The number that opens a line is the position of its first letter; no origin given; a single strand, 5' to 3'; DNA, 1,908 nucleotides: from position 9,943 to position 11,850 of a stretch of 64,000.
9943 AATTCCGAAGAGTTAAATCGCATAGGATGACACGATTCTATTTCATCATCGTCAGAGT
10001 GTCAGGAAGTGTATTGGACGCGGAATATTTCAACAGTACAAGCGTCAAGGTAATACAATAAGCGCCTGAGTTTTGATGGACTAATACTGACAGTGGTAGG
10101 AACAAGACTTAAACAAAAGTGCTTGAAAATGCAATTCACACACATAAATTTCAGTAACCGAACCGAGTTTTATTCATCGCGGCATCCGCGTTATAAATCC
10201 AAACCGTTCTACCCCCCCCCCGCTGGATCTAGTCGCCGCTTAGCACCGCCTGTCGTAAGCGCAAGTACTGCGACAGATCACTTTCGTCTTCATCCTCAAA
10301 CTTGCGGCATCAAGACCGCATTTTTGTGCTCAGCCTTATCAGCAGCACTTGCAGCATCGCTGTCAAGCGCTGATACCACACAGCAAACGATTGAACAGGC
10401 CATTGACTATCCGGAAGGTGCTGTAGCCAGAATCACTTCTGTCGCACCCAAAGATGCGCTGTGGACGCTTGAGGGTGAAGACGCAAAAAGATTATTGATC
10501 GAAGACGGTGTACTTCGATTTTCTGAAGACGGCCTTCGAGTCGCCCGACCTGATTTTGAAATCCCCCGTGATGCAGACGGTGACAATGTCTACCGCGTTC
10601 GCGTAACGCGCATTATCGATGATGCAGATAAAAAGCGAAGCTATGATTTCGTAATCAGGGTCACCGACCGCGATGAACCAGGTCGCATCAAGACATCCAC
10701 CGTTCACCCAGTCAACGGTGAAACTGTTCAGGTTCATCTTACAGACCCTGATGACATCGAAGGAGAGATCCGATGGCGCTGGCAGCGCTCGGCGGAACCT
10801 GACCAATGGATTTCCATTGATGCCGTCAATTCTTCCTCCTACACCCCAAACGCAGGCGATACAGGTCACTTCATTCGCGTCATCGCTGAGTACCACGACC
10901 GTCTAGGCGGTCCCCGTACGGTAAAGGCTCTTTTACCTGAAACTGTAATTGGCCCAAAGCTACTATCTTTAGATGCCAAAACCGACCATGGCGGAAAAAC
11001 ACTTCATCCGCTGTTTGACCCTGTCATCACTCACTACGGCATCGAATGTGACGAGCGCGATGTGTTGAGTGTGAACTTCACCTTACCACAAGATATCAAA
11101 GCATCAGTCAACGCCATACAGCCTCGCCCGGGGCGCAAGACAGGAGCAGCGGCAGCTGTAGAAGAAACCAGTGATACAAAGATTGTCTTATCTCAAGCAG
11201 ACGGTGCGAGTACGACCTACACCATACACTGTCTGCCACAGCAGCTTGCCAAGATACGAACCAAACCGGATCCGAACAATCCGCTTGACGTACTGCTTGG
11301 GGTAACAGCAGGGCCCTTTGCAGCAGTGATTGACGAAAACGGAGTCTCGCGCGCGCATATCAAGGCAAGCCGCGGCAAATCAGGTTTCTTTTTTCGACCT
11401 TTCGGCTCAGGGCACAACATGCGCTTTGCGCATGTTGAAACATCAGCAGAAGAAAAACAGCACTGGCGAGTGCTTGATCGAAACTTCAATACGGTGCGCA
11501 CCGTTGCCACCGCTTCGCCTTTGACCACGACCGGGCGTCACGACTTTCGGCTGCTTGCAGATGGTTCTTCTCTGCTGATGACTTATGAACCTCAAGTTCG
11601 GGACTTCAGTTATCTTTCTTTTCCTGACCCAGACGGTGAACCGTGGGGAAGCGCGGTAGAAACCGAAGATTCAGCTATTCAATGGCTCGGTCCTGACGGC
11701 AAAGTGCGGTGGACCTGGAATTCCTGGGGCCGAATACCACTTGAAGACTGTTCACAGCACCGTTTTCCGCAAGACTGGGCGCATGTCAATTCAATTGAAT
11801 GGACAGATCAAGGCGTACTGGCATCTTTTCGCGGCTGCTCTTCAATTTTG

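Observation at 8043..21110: About 12.7 kb of accessory DNA splits the normally adjacent divergent map / rpsB pair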

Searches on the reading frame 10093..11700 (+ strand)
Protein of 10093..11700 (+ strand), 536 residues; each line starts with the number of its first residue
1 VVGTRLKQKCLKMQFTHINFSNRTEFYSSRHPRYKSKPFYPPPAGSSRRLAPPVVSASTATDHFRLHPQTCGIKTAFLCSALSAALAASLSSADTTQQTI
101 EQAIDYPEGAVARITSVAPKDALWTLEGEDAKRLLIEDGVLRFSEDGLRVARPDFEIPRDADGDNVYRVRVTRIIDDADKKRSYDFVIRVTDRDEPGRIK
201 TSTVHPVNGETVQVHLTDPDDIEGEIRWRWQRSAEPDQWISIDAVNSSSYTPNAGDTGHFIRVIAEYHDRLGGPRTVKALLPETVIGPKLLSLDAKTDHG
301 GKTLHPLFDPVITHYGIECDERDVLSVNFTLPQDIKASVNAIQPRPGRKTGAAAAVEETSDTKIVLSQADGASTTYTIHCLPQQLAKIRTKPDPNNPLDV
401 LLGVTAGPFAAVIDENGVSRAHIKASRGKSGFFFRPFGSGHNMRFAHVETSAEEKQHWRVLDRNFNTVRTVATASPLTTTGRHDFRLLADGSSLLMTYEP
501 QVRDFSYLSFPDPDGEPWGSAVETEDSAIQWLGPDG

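Call 36: search_protein_families(library=pfam, proteins=[window:10093-11700:+], max_evalue=1)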
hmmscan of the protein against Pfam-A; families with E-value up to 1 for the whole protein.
window:10093-11700:+ (536 aa): 1 family
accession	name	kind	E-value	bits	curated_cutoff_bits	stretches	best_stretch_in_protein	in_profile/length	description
PF23197.1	IG_AIR9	-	0.046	14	27.5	1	206-263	11-68/87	AIR9 A9 domain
